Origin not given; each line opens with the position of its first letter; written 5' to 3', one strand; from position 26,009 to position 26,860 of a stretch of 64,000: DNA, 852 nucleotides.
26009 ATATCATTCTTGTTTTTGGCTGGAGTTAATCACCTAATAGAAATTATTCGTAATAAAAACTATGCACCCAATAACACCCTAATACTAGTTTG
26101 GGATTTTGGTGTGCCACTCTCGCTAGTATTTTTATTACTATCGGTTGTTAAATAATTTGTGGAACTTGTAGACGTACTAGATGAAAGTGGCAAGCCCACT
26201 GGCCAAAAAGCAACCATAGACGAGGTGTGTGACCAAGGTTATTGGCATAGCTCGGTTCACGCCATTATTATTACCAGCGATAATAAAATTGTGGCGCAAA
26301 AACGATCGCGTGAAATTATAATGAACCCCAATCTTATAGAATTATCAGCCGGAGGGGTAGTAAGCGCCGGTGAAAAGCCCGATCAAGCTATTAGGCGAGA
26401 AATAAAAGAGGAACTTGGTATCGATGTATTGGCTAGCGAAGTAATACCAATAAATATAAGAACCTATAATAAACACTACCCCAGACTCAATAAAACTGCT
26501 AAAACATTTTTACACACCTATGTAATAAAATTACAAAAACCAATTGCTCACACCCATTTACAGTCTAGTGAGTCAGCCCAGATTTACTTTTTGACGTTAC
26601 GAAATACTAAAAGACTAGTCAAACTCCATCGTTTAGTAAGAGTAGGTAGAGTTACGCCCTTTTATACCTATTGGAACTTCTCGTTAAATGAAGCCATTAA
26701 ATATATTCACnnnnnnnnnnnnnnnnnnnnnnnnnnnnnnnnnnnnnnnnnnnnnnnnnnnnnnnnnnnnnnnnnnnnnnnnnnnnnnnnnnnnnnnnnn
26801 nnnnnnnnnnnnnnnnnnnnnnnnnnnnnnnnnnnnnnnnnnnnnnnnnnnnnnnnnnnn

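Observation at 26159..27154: Nudix hydrolase fused to a low-molecular-weight PTP/ArsC-like phosphatase domain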

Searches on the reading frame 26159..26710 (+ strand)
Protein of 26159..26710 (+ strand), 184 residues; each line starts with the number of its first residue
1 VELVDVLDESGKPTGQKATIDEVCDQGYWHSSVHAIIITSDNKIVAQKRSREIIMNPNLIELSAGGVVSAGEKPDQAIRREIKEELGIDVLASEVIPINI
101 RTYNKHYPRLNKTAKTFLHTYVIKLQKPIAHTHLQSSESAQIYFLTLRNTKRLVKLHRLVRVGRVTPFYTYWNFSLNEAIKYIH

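Call 53: search_solved_structures(query=A5, max_evalue=0.001, show_alignments=3)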
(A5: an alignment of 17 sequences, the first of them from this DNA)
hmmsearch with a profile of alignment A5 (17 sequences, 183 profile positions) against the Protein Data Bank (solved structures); distinct sequences matched with E-value up to 0.001: 63 (the best 60 are shown).
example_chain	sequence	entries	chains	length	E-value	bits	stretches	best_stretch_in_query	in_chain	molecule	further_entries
2fkb_A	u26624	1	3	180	4e-18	68.8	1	2-89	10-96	Putative Nudix hydrolase yfcD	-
1q27_A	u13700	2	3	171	4.8e-13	52.2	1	3-96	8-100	Putative Nudix hydrolase DR0079 | Putative Nudix hydrolase DR_0079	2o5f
2pny_A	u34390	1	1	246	6e-11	45.4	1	6-157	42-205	Isopentenyl-diphosphate Delta-isomerase 2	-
7syc_A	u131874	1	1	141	3.8e-09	39.5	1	35-95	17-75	7,8-dihydro-8-oxoguanine-triphosphatase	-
2pqv_A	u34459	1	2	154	3.9e-09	39.5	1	63-140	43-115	MutT/nudix family protein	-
2icj_A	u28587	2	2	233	6.4e-09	38.8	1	9-159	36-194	Isopentenyl-diphosphate delta isomerase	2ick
1mut_A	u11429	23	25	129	7.8e-09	38.5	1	35-91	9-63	NUCLEOSIDE TRIPHOSPHATE PYROPHOSPHOHYDROLASE | Mutator mutT protein | 7,8-dihydro-8-oxoguanine-triphosphatase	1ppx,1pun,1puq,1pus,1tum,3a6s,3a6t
3ees_A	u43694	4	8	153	1e-08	38.1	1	25-102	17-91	Probable pyrophosphohydrolase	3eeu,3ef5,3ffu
2dho_A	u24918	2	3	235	1.7e-08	37.4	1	9-159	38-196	Isopentenyl-diphosphate delta-isomerase 1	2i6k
5lf8_A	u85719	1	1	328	1.7e-08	37.4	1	32-149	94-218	Nucleoside diphosphate-linked moiety X motif 17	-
4v14_A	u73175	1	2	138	5.5e-08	35.8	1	35-94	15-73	MUTATOR MUTT PROTEIN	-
3hyq_A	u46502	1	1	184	6.9e-08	35.4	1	4-91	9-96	Isopentenyl-diphosphate Delta-isomerase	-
3grn_A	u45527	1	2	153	1.5e-07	34.3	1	32-95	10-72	MutT related protein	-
2o1c_A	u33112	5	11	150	2.1e-07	33.9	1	33-104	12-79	dATP pyrophosphohydrolase | Dihydroneopterin triphosphate diphosphatase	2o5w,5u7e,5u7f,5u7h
6dt3_A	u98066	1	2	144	5e-07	32.6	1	37-121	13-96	Nucleoside triphosphatase NudI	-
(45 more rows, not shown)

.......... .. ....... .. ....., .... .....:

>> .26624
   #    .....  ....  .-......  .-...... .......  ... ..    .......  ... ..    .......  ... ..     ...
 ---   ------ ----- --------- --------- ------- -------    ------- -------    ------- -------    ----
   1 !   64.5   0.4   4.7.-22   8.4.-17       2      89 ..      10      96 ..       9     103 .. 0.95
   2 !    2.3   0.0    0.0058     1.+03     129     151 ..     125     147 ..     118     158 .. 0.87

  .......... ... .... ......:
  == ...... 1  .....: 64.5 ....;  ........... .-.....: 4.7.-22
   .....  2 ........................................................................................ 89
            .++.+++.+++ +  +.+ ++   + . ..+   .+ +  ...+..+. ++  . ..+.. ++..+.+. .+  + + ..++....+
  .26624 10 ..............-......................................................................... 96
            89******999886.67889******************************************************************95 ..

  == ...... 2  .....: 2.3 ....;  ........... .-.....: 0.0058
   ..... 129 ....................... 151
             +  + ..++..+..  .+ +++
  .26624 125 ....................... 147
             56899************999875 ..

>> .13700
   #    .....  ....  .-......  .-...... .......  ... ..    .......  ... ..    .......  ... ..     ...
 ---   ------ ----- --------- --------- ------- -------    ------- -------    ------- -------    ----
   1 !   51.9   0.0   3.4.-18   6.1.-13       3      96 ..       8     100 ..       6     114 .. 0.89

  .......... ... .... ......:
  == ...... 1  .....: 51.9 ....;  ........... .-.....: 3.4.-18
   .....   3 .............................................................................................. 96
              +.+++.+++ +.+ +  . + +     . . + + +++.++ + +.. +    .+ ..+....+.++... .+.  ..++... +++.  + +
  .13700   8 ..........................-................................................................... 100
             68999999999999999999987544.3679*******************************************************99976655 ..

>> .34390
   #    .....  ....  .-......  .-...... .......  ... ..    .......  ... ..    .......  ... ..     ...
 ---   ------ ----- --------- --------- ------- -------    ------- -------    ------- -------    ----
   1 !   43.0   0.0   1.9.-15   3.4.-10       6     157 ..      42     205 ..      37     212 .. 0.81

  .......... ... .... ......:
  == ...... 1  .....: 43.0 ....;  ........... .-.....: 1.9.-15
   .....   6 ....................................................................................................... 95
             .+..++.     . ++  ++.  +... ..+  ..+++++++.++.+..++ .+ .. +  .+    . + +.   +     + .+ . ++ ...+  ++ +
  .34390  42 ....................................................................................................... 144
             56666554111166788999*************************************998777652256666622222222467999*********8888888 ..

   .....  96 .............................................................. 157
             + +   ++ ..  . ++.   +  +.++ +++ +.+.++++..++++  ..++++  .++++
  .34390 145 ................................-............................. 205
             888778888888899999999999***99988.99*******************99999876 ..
